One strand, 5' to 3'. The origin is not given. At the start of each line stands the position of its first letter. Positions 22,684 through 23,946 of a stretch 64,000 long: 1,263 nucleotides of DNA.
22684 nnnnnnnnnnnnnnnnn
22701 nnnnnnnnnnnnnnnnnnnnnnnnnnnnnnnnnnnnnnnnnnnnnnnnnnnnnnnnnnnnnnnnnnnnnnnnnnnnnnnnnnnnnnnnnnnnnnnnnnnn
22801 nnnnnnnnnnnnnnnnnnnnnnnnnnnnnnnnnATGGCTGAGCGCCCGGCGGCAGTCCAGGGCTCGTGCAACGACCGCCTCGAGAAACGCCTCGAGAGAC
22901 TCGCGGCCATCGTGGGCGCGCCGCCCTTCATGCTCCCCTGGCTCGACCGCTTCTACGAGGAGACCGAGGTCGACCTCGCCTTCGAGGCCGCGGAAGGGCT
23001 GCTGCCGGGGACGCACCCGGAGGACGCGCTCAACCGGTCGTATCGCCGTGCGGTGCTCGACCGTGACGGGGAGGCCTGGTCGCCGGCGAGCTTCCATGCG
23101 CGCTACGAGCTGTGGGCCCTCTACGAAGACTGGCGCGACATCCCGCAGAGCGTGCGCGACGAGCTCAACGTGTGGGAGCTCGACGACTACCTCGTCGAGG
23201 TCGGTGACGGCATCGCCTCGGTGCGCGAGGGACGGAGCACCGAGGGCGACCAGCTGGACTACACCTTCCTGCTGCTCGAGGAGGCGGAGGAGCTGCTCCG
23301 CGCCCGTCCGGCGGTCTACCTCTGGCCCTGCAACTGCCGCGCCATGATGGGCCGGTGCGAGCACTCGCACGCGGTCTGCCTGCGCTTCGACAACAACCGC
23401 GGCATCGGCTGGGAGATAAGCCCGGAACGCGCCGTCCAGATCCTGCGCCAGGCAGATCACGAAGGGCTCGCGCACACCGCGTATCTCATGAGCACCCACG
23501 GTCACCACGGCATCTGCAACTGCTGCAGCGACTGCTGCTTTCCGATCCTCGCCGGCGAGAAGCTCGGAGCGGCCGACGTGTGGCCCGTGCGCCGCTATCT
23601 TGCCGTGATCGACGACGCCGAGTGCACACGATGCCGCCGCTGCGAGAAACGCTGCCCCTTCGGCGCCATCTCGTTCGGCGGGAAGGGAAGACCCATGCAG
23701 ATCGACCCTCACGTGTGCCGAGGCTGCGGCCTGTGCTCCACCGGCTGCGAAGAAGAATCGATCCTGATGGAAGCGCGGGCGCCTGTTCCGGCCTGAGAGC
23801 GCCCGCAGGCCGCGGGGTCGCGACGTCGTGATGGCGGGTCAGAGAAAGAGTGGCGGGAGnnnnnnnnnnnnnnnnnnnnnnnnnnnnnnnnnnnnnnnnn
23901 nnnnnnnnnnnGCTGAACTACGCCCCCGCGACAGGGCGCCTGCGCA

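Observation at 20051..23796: Paralogous Cys-rich Fe-S proteins bracket an MttB homolog and are translationally coupled to it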

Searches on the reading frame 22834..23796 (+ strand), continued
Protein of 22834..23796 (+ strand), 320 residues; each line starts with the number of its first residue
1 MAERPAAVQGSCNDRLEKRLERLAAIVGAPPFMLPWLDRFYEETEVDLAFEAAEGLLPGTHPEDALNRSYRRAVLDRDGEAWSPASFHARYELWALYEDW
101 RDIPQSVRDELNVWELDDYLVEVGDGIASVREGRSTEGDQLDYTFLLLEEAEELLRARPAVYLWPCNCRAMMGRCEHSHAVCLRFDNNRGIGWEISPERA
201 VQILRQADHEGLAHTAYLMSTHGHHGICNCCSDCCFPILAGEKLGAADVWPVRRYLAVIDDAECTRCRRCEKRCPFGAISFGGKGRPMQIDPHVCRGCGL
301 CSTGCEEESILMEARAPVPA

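Call 90: search_solved_structures(query=L036:5357-7231:-, max_evalue=1e-20)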
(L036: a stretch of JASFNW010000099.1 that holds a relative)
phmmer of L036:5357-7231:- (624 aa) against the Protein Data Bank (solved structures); distinct sequences matched with E-value up to 1e-20: 9.
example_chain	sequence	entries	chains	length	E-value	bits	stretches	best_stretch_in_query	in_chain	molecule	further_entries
9mqx_D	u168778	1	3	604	9.8e-101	340.9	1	4-615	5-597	Aldehyde:ferredoxin oxidoreductase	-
1aor_A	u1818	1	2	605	4.2e-100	338.8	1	3-614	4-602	ALDEHYDE FERREDOXIN OXIDOREDUCTASE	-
8c0z_A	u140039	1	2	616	4.5e-94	318.9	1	25-614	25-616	Aldehyde:ferredoxin oxidoreductase,tungsten-containing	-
1b25_A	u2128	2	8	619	1.2e-91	310.9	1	4-618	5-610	PROTEIN (FORMALDEHYDE FERREDOXIN OXIDOREDUCTASE) | FORMALDEHYDE FERREDOXIN OXIDOREDUCTASE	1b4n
9g7j_A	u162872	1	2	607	1.1e-90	307.8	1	5-614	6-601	Aldehyde ferredoxin oxidoreductase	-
9q1t_A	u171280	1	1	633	4.2e-74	253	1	22-614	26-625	Tungsten-dependent aldehyde oxidoreductase WOR83 from Haloferax volcanii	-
6x6u_A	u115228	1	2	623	3.9e-61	210.1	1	5-456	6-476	Formaldehyde:ferredoxin oxidoreductase wor5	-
6x1o_A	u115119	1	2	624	3.9e-61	210.1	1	5-456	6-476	Formaldehyde:ferredoxin oxidoreductase wor5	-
4z3w_A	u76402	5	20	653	3.1e-57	197.2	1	4-418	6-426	Benzoyl-CoA reductase, putative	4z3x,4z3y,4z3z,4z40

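Call 94: search_protein_families(library=pfam, proteins=[L051:4407-5654:+, L051:6190-6594:+, L051:9645-10760:+, L052:152-550:+, L052:5243-6337:+, L045:6819-8129:+, L045:8213-9856:+, L045:11021-12319:+, L045:12312-13187:+, L022:7938-8216:+], max_evalue=0.0001)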
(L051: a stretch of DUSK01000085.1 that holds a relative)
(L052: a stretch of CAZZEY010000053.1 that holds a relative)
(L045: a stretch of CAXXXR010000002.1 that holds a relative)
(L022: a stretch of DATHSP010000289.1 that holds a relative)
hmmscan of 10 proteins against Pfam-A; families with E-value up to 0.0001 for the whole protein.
L051:4407-5654:+ (415 aa): 1 family
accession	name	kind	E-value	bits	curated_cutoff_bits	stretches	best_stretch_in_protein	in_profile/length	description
PF04412.18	AcnX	-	1.4e-126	422.9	31.5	1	16-407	1-400/400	Aconitase X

L051:6190-6594:+ (134 aa): 1 family
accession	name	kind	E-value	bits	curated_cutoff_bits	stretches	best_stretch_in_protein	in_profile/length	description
PF01042.26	Ribonuc_L-PSP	-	8.3e-32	110.2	27.3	1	18-132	3-120/121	Endoribonuclease L-PSP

L051:9645-10760:+ (371 aa): 2 families
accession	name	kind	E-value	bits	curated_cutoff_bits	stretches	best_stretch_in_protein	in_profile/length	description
PF00465.25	Fe-ADH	-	1.6e-31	109.6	31.3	1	15-160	1-168/168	Iron-containing alcohol dehydrogenase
PF13685.12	Fe-ADH_2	-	2.1e-19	70.4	28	1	23-167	5-149/149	Iron-containing alcohol dehydrogenase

L052:152-550:+ (132 aa): 1 family
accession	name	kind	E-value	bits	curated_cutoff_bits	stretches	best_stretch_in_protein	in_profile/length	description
PF01042.26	Ribonuc_L-PSP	-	5.3e-32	110.8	27.3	1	17-131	3-120/121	Endoribonuclease L-PSP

L052:5243-6337:+ (364 aa): 2 families
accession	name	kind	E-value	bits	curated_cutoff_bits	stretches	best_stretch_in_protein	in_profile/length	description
PF00465.25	Fe-ADH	-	1.5e-31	109.7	31.3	1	8-153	1-168/168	Iron-containing alcohol dehydrogenase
PF13685.12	Fe-ADH_2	-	6.1e-19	68.9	28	1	15-160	4-149/149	Iron-containing alcohol dehydrogenase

L045:6819-8129:+ (436 aa): 1 family
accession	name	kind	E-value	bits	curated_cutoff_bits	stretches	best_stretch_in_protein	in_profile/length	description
PF01266.30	DAO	-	9e-39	134.4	27.9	1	7-387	1-351/353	FAD dependent oxidoreductase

L045:8213-9856:+ (547 aa): 1 family
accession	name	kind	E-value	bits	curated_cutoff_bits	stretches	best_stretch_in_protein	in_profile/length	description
PF00496.27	SBP_bac_5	-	1.1e-74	252.3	32.4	1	103-444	3-347/368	Bacterial extracellular solute-binding proteins, family 5 Middle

L045:11021-12319:+ (432 aa): 2 families
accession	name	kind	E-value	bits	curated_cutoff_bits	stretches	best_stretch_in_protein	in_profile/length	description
PF00528.27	BPD_transp_1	-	2.9e-28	99.3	26.4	1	233-430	2-183/184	Binding-protein-dependent transport system inner membrane component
PF19300.4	BPD_transp_1_N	-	4.2e-07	30.6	23.8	1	1-71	1-71/114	Binding-prot-dependent transport system membrane comp, N-term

L045:12312-13187:+ (291 aa): 2 families
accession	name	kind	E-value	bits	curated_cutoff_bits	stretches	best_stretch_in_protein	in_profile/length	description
PF00528.27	BPD_transp_1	-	1.7e-24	87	26.4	1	124-265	1-152/184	Binding-protein-dependent transport system inner membrane component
PF12911.12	OppC_N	-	4e-11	43.1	23.9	1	20-70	3-53/53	N-terminal TM domain of oligopeptide transport permease C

L022:7938-8216:+ (92 aa): 0 families

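Call 106: search_protein_families(library=pfam, proteins=[L039:5539-6726:+, L039:11451-12206:+, L039:3718-5286:-, L027:550-1869:+, L044:4279-5925:+, L044:6543-8066:-, L044:12502-13929:-, L023:15002-16648:-, L019:7515-8735:+, L023:5747-6778:-], max_evalue=0.0001)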
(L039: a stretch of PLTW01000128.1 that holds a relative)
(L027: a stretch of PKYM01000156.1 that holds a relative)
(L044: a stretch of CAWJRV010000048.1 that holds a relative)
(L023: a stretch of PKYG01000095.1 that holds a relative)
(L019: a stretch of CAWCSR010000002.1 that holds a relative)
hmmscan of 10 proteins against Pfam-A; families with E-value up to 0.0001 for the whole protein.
L039:5539-6726:+ (395 aa): 2 families
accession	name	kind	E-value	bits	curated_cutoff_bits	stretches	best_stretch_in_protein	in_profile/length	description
PF13191.12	AAA_16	-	7.6e-17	62.7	32.6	1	19-203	2-166/167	AAA ATPase domain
PF13401.12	AAA_22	-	1.7e-09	38.5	27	1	42-206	5-123/130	AAA domain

L039:11451-12206:+ (251 aa): 0 families

L039:3718-5286:- (522 aa): 0 families

L027:550-1869:+ (439 aa): 0 families

L044:4279-5925:+ (548 aa): 1 family
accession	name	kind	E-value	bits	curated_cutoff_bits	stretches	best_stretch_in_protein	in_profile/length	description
PF01391.23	Collagen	-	1.9e-06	28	27.2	1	115-168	4-57/60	Collagen triple helix repeat (20 copies)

L044:6543-8066:- (507 aa): 0 families

L044:12502-13929:- (475 aa): 0 families

L023:15002-16648:- (548 aa): 1 family
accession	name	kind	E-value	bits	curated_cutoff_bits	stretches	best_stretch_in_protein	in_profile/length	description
PF00496.27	SBP_bac_5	-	3.8e-80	270.2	32.4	1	112-468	2-364/368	Bacterial extracellular solute-binding proteins, family 5 Middle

L019:7515-8735:+ (406 aa): 1 family
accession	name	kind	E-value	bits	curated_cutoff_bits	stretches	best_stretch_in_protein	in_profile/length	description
PF01872.23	RibD_C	-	3.6e-12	47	24.1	1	230-393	2-190/197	RibD C-terminal domain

L023:5747-6778:- (343 aa): 0 families

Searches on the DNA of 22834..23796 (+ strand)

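Call 65: search_rna_families(sources=[L054, L058, L060, L063, L070, L073, L075], threshold=gathering)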
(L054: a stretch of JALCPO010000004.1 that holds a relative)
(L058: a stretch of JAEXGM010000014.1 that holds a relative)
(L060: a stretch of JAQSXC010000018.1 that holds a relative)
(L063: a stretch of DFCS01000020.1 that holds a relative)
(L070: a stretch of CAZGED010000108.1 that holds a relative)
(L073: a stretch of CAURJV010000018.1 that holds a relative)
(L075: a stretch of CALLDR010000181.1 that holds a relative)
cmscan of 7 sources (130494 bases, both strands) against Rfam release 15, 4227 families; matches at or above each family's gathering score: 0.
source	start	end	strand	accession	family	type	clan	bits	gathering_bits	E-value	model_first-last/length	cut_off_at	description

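Call 72: search_rna_families(source=L089, start=7500, end=12000, threshold=evalue, max_evalue=0.1)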
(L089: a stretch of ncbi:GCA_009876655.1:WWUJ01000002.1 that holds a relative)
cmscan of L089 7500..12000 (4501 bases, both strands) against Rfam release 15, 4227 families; matches with E-value up to 0.1: 0.
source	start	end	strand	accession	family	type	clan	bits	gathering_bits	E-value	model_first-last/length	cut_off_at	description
